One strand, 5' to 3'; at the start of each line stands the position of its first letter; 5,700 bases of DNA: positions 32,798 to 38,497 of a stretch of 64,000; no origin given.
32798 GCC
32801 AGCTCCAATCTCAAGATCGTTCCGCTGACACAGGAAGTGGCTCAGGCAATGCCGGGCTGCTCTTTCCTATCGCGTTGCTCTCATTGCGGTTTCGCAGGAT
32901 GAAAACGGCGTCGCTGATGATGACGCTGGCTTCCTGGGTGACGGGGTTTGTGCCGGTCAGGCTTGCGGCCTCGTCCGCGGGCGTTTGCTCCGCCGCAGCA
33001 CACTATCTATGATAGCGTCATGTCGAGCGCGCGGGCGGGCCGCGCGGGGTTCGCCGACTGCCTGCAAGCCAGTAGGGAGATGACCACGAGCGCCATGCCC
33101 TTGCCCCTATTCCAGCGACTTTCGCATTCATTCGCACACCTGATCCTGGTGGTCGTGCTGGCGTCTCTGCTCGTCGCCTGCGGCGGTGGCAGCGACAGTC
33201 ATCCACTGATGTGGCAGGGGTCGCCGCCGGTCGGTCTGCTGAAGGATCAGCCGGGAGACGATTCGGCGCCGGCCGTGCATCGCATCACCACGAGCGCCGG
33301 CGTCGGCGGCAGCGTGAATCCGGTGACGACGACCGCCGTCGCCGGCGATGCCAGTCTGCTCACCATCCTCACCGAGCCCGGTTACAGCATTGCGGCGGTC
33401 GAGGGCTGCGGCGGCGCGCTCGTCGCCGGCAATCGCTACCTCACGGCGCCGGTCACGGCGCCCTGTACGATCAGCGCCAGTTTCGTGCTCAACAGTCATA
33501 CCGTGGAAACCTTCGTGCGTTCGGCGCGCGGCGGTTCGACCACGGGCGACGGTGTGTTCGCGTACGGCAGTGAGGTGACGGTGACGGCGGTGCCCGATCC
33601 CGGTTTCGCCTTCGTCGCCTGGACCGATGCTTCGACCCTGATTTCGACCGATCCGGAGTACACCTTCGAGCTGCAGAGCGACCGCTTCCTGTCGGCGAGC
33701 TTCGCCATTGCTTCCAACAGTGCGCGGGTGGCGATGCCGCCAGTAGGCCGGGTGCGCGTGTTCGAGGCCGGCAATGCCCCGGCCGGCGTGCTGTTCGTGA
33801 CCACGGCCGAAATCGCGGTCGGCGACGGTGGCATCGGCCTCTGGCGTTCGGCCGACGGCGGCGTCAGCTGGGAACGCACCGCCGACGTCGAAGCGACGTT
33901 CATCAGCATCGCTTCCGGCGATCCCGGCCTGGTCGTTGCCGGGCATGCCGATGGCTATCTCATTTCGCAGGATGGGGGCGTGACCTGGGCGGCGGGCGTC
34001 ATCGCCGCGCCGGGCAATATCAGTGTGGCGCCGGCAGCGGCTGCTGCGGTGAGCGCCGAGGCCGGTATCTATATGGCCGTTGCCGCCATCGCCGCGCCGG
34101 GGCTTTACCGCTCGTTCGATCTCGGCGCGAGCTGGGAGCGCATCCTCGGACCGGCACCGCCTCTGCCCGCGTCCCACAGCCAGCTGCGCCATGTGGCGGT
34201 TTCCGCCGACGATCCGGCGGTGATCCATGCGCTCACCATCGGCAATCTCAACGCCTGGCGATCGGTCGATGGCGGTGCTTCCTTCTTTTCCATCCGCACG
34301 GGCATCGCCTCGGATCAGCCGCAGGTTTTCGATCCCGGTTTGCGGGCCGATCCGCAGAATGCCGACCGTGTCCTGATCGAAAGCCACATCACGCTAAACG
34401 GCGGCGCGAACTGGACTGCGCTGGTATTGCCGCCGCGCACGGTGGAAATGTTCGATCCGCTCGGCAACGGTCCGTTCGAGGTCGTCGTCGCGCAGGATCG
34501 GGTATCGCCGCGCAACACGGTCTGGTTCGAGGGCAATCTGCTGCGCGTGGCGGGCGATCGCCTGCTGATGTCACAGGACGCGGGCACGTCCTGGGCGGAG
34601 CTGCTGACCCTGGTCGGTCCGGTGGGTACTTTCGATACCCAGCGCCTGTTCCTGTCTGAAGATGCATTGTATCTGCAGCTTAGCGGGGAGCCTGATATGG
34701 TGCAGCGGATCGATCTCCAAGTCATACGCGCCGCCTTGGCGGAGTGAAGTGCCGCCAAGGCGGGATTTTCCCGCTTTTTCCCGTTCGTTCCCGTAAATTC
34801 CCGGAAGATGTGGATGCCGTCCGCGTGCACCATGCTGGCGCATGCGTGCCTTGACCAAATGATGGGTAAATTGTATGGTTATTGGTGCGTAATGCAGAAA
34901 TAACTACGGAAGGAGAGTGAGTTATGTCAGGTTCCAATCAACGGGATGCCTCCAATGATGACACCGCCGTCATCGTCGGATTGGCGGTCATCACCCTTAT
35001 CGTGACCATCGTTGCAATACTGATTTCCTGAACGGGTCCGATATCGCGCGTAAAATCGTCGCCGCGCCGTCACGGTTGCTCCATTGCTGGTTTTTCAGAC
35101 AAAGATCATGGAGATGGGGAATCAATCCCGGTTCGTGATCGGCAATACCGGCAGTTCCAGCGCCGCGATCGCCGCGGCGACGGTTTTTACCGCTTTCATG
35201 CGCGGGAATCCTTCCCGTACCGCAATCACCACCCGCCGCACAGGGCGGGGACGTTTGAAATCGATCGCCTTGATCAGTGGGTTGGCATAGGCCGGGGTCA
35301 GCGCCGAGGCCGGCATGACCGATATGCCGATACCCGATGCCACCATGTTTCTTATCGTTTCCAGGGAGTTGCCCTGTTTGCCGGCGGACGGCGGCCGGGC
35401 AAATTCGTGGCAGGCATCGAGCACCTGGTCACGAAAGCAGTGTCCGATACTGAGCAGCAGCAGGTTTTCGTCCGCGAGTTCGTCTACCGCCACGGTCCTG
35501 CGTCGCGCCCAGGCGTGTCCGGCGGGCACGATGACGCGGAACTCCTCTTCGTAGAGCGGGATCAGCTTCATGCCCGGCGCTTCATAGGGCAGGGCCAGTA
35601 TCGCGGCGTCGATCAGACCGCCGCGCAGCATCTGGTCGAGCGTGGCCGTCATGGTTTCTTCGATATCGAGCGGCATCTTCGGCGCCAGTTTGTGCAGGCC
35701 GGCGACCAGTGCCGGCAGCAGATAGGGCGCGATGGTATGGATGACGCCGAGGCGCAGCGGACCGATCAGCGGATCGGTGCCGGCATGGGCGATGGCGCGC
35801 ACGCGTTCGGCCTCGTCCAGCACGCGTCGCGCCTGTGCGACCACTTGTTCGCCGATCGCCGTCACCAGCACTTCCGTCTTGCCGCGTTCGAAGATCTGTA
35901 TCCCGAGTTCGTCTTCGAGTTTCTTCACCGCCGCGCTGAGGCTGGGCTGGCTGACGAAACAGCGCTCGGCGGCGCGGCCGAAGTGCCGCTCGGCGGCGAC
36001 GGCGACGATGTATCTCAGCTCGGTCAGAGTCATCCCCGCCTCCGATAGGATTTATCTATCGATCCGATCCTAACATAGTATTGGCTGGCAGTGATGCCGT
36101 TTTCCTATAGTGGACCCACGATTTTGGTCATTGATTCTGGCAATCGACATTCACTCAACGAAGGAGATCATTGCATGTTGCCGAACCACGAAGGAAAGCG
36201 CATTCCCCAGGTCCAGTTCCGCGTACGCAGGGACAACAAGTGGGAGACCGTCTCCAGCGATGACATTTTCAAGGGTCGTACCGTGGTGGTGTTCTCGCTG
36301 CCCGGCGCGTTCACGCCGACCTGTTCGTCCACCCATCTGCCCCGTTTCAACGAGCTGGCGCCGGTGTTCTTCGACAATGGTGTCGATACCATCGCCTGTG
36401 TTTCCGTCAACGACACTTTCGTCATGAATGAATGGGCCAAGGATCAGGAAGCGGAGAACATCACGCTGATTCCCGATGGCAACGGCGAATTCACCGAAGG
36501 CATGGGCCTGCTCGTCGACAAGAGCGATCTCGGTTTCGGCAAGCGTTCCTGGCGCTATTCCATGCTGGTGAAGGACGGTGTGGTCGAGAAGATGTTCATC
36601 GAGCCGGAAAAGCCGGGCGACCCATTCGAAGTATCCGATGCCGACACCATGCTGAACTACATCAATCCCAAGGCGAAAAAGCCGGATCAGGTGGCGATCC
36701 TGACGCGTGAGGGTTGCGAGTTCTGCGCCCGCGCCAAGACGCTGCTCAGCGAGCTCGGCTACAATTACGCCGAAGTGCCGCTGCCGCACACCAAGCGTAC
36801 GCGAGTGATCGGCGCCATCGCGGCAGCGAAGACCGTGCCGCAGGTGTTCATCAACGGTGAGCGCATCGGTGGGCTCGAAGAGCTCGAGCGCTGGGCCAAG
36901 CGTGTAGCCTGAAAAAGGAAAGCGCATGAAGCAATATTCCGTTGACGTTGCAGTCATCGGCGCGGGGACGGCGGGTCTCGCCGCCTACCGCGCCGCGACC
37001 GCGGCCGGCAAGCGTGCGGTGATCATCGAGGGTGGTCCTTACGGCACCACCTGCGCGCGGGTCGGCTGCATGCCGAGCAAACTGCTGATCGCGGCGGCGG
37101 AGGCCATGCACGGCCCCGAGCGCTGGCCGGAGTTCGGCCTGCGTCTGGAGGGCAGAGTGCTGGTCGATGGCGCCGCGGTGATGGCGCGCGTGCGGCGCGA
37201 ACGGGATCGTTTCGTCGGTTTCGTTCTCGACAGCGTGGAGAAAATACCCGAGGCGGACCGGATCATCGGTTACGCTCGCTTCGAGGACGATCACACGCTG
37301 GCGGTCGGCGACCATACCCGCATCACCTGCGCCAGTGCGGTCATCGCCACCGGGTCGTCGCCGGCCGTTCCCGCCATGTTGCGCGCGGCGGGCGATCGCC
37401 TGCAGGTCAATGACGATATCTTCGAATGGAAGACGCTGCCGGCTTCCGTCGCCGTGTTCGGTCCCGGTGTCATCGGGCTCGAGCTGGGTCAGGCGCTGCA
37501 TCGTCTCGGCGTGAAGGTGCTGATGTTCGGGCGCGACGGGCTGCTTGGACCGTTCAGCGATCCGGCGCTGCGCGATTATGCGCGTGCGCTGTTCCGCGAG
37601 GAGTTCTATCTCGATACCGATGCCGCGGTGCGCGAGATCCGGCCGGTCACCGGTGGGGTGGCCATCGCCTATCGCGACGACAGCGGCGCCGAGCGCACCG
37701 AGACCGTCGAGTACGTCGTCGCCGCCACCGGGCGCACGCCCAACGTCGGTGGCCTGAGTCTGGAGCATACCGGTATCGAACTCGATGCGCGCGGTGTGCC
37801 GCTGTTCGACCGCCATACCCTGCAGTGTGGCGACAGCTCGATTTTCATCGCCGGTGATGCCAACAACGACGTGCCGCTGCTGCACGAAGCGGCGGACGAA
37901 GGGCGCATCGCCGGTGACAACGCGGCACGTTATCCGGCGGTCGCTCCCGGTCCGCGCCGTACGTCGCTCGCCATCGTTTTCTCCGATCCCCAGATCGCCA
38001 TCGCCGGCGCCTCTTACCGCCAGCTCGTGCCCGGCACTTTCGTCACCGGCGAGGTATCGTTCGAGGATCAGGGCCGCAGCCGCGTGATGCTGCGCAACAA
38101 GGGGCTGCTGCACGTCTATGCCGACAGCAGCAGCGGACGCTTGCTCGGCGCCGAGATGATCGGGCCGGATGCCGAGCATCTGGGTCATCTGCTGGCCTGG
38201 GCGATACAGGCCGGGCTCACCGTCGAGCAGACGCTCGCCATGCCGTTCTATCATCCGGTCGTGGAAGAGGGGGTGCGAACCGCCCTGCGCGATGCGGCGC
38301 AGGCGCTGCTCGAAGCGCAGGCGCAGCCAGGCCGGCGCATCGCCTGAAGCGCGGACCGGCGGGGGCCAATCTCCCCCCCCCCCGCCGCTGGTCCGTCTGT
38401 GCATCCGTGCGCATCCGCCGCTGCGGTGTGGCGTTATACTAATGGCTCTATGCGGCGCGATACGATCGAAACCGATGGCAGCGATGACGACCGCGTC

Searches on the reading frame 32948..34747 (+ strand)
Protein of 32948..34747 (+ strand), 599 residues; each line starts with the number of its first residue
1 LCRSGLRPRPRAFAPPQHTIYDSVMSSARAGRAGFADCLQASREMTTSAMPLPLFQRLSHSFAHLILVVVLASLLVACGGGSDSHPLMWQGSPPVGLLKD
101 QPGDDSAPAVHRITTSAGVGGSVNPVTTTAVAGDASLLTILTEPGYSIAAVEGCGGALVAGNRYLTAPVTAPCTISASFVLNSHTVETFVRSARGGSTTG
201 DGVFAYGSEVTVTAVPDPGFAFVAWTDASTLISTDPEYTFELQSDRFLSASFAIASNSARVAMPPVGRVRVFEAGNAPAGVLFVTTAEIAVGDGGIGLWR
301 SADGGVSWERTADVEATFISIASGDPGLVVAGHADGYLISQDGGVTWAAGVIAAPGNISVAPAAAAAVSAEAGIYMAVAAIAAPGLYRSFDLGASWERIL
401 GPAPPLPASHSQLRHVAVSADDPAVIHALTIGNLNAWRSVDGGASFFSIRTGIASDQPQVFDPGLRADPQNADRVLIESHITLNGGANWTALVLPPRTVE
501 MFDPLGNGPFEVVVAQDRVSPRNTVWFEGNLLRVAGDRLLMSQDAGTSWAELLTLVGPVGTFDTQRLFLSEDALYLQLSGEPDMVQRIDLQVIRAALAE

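Call 16: search_protein_families(library=pfam, max_evalue=0.001, proteins=[window:32948-34747:+])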
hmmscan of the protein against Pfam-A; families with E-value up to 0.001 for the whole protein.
window:32948-34747:+ (599 aa): 3 families
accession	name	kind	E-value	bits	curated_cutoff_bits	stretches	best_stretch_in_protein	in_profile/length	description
PF18998.6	Flg_new_2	-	8.5e-15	54.9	23.6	1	190-254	5-71/73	Divergent InlB B-repeat domain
PF02012.26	BNR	-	1.1e-09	37.3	27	0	339-348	2-11/12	BNR/Asp-box repeat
PF15902.12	Sortilin-Vps10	-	5.9e-06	25.8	33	0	386-478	3-86/446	Sortilin, neurotensin receptor 3,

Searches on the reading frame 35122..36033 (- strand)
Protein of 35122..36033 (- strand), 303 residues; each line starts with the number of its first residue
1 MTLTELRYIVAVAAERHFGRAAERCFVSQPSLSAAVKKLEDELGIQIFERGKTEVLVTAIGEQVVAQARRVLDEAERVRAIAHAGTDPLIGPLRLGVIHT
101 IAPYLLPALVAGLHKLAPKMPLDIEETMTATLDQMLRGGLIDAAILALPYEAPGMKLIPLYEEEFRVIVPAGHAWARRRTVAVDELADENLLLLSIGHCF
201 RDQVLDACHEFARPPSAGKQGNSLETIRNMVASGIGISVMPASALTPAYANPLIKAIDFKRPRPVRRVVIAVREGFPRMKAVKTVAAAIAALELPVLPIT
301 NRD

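Call 16: search_protein_families(library=pfam, max_evalue=0.001, proteins=[window:35122-36033:-])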
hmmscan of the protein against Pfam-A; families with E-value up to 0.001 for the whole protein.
window:35122-36033:- (303 aa): 2 families
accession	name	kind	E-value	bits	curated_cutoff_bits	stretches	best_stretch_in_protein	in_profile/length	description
PF03466.25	LysR_substrate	-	1.3e-47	162.4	28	1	90-289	5-204/209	LysR substrate binding domain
PF00126.33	HTH_1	-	4.1e-18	65.5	26.6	1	3-62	1-60/60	Bacterial regulatory helix-turn-helix protein, lysR family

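Call 17: find_encoding_contigs(protein=window:35122-36033:-, flank=10000, max_places=10)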
Protein window:35122-36033:- (303 aa): no gene with exactly this product is on record in the collection.

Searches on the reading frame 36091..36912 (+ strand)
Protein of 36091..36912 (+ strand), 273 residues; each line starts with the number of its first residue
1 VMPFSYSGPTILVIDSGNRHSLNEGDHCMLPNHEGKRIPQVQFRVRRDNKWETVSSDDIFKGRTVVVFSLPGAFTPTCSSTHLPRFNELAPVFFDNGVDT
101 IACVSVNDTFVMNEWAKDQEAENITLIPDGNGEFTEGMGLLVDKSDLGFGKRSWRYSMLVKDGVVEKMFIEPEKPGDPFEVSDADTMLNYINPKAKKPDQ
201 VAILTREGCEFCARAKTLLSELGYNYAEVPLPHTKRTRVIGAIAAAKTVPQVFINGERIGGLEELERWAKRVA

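Call 16: search_protein_families(library=pfam, max_evalue=0.001, proteins=[window:36091-36912:+])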
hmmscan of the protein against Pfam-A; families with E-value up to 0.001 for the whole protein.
window:36091-36912:+ (273 aa): 4 families
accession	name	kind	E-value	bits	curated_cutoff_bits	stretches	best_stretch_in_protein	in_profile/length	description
PF08534.16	Redoxin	-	4.4e-32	111.4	26.6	1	34-188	2-148/148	Redoxin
PF00578.27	AhpC-TSA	-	3.6e-13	50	26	1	37-161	4-116/124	AhpC/TSA family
PF00462.30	Glutaredoxin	-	1.1e-11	45.1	22.9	1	201-259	1-60/60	Glutaredoxin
PF13417.12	GST_N_3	-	0.00091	20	22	0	207-257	5-55/75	Glutathione S-transferase, N-terminal domain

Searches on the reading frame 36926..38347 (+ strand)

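Call 90: search_protein_families(library=pfam, max_evalue=0.00001, proteins=[window:36926-38347:+])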
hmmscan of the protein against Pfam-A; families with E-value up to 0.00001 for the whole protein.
window:36926-38347:+ (473 aa): 4 families
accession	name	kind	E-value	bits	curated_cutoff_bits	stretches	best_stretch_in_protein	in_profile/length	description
PF07992.20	Pyr_redox_2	-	3.8e-37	128.7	26.1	1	7-326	2-291/291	Pyridine nucleotide-disulphide oxidoreductase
PF02852.28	Pyr_redox_dim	-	2.9e-17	63.3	25.3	1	350-453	4-109/110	Pyridine nucleotide-disulphide oxidoreductase, dimerisation domain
PF13738.12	Pyr_redox_3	-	8.7e-09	35.5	30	0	129-310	119-305/305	Pyridine nucleotide-disulphide oxidoreductase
PF00070.33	Pyr_redox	-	2e-08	35.1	22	1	174-238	1-66/82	Pyridine nucleotide-disulphide oxidoreductase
